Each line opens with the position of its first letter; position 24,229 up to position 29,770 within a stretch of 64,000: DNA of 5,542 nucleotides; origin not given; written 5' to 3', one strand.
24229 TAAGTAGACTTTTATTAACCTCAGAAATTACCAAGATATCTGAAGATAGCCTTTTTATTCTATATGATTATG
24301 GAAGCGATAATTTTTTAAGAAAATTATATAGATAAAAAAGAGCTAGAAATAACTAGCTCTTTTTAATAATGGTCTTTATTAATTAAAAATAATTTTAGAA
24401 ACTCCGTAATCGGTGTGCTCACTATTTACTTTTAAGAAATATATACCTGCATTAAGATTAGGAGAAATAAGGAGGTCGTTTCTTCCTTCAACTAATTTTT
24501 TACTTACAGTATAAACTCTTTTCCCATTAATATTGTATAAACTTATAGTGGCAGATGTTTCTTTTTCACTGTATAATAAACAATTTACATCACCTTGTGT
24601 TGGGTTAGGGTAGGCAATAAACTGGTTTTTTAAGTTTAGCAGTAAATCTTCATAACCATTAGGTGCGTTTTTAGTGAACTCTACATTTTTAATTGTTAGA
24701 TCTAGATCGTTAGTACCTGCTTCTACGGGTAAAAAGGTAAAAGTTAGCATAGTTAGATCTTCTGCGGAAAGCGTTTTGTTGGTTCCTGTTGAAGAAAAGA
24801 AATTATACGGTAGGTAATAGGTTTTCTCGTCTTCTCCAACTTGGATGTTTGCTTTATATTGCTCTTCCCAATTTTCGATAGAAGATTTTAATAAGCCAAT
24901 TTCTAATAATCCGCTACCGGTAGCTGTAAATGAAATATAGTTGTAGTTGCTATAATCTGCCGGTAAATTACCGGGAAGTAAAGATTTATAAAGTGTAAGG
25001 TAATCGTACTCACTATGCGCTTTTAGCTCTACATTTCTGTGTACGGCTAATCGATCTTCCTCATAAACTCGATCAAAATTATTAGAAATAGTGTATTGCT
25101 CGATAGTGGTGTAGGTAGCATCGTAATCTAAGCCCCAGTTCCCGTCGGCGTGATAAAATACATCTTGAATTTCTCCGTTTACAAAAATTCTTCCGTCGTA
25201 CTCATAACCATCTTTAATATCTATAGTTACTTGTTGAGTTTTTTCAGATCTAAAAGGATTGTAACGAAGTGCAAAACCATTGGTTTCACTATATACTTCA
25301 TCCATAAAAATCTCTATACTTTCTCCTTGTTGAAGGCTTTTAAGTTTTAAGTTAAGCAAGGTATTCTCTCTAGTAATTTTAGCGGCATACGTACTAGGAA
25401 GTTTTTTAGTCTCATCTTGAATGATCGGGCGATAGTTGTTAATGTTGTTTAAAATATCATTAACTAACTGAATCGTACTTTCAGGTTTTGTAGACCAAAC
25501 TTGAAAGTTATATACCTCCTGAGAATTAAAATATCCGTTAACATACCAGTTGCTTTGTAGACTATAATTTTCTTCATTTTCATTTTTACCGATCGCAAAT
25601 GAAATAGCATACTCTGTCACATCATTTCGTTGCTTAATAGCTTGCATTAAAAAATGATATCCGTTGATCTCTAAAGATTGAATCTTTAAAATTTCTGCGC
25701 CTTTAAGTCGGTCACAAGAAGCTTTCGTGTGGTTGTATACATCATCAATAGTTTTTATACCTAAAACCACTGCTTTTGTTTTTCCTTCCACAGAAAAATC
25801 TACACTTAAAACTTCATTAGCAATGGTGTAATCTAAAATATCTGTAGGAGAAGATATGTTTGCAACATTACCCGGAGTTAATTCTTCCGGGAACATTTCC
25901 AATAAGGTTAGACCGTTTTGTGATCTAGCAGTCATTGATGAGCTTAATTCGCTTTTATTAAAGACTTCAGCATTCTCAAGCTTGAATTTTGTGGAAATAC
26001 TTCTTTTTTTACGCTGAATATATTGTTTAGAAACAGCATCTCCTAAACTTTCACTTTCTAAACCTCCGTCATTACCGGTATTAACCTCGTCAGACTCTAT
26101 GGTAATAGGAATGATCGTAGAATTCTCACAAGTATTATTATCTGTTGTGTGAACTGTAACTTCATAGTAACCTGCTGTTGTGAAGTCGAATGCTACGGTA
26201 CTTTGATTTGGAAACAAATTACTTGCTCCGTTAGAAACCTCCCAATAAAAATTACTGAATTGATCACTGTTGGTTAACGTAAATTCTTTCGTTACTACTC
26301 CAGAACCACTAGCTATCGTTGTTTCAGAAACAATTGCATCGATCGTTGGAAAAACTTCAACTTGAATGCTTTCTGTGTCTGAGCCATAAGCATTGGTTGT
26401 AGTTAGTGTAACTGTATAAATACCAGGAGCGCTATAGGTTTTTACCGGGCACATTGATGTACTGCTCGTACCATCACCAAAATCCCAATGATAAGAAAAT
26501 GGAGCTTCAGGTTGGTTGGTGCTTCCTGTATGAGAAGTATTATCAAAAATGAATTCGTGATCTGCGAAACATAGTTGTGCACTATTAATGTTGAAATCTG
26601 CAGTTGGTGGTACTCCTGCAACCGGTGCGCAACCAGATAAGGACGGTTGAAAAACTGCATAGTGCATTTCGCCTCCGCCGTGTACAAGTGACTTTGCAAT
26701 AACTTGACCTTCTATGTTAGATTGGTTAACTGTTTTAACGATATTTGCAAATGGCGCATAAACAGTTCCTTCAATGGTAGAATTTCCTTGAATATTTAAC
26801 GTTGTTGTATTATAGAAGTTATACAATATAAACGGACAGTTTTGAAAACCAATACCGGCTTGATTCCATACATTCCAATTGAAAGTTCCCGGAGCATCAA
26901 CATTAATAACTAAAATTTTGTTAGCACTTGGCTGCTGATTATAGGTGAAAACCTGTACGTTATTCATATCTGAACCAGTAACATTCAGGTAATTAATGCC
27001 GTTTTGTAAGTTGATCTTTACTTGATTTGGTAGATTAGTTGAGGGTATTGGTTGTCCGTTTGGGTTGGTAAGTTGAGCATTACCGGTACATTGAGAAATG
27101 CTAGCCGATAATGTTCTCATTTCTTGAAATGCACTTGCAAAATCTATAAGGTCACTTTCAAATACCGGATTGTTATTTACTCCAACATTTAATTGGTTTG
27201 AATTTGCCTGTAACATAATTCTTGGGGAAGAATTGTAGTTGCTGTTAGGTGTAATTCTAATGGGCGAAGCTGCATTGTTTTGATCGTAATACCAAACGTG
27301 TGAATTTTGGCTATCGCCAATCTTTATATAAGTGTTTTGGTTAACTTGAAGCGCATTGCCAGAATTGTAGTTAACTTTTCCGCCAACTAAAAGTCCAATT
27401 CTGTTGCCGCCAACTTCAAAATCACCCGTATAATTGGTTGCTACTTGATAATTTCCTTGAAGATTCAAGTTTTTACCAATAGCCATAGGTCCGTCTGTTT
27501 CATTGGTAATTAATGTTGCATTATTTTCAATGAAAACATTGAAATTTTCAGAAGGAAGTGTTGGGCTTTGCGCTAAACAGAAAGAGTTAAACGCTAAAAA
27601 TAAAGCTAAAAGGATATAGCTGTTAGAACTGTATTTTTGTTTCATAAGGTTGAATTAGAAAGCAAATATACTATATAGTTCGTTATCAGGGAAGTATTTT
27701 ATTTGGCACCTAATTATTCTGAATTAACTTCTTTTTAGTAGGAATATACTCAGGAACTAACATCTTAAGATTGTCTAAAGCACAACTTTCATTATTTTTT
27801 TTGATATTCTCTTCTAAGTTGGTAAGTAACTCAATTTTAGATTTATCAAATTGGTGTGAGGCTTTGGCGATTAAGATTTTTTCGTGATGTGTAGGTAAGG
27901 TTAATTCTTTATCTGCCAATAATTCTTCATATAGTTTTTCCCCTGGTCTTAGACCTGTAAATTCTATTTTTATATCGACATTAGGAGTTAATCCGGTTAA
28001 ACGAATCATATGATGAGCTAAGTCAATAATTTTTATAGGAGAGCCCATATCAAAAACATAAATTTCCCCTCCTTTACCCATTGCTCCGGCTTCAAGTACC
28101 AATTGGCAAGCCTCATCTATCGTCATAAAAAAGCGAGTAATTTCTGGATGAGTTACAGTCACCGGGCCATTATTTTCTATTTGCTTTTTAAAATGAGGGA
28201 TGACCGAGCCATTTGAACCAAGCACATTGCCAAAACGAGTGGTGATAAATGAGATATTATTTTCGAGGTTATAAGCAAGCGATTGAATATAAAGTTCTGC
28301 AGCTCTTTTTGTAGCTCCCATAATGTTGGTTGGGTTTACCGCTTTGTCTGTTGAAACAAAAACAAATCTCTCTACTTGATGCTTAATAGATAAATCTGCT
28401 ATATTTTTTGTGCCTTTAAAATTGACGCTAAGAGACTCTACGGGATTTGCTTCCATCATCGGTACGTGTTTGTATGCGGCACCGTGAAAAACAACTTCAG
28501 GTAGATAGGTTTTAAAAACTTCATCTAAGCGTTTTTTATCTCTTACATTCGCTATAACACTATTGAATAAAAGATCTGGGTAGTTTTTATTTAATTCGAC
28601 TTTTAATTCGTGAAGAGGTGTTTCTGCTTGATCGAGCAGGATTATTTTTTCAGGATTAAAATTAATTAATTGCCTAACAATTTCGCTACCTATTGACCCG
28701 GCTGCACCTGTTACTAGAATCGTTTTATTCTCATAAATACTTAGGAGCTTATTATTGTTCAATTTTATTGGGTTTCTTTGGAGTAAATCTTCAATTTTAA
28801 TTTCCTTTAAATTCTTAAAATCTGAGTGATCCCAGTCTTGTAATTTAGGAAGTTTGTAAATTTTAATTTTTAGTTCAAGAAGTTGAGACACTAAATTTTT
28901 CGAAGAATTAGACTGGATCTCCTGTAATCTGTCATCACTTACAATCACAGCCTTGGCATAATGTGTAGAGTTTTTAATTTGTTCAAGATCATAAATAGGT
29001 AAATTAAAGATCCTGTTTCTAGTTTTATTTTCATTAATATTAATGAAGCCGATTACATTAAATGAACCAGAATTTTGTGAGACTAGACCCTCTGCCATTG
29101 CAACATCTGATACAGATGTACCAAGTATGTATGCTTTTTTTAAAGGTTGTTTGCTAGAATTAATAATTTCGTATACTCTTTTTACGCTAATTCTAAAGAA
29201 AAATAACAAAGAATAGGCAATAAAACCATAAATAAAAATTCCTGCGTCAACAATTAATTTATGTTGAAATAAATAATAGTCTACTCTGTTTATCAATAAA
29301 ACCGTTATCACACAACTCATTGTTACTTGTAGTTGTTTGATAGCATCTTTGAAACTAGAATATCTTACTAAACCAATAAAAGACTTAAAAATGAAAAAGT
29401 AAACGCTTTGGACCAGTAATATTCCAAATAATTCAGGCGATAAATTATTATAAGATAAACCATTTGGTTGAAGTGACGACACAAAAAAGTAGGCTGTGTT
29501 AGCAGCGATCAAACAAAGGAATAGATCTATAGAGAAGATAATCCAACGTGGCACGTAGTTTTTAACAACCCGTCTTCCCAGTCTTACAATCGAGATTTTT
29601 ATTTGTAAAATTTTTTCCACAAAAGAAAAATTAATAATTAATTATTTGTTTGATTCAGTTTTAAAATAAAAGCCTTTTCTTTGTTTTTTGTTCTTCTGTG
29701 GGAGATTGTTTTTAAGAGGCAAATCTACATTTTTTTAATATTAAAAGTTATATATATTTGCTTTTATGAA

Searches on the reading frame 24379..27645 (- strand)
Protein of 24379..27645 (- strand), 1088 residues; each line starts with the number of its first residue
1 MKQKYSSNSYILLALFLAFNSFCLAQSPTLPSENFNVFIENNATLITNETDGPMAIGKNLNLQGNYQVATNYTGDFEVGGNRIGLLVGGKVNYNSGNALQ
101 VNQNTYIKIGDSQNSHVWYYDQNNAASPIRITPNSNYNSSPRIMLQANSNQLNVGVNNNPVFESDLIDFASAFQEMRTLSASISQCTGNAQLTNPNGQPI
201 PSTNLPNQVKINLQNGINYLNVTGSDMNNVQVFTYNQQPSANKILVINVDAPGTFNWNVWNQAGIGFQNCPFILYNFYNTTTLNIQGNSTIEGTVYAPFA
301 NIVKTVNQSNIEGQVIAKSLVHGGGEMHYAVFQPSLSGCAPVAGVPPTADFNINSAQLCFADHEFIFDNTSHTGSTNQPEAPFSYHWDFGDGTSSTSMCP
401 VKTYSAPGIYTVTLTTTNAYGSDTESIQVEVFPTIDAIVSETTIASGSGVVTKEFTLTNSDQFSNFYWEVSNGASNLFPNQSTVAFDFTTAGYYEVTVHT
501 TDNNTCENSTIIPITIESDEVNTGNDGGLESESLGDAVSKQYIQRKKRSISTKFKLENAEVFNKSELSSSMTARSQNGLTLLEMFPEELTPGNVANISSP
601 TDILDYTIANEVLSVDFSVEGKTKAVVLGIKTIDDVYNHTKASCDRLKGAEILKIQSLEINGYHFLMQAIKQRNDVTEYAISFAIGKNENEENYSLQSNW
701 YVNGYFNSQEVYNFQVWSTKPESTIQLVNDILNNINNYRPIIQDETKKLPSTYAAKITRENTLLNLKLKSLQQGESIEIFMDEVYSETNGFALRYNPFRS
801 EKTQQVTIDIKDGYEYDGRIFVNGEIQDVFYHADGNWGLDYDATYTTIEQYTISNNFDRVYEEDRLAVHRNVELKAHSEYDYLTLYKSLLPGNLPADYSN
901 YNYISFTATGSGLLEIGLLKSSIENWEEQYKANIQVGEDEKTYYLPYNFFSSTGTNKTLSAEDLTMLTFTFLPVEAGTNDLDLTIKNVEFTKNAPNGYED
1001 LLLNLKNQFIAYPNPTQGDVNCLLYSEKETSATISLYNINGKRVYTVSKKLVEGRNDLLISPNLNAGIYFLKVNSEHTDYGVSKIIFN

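Call 59: search_protein_families(library=pfam, proteins=[window:24379-27645:-], max_evalue=0.00001)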
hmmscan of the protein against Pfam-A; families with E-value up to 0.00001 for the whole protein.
window:24379-27645:- (1088 aa): 4 families
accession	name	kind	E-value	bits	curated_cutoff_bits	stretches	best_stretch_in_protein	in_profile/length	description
PF20597.4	pAdhesive_15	-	4.2e-52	178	23.8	1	32-329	5-254/254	Putative Ice-binding-like adhesive domain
PF18911.6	PKD_4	-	8.9e-18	64.6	27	1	373-430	25-82/85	PKD domain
PF00801.26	PKD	-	6.1e-14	52.2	23.5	1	383-431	30-80/80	PKD domain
PF18962.6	Por_Secre_tail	-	2.5e-12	47.4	27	1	1012-1086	2-74/75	Secretion system C-terminal sorting domain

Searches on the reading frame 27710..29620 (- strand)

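Call 59: search_protein_families(library=pfam, proteins=[window:27710-29620:-], max_evalue=0.00001)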
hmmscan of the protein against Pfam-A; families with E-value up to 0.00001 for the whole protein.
window:27710-29620:- (636 aa): 7 families
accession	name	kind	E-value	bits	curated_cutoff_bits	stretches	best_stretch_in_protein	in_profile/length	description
PF02719.21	Polysacc_synt_2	-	1.4e-118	395.8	20.2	1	301-586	1-292/293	Polysaccharide biosynthesis protein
PF01370.27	Epimerase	-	1.3e-24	87.4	20.9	1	301-521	1-237/240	NAD dependent epimerase/dehydratase family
PF01073.25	3Beta_HSD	-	8.9e-15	54.9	22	1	302-432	1-124/280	3-beta hydroxysteroid dehydrogenase/isomerase family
PF04321.23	RmlD_sub_bind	-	2.2e-14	53.7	27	1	300-471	2-156/287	RmlD substrate binding domain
PF16363.11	GDP_Man_Dehyd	-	4.9e-13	49.7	27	1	302-425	1-130/332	GDP-mannose 4,6 dehydratase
PF00106.31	adh_short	-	1.7e-06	28.1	26.6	1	299-454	1-169/195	short chain dehydrogenase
PF07993.18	NAD_binding_4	-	2.8e-06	27.1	20.1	0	303-432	1-144/258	Male sterility protein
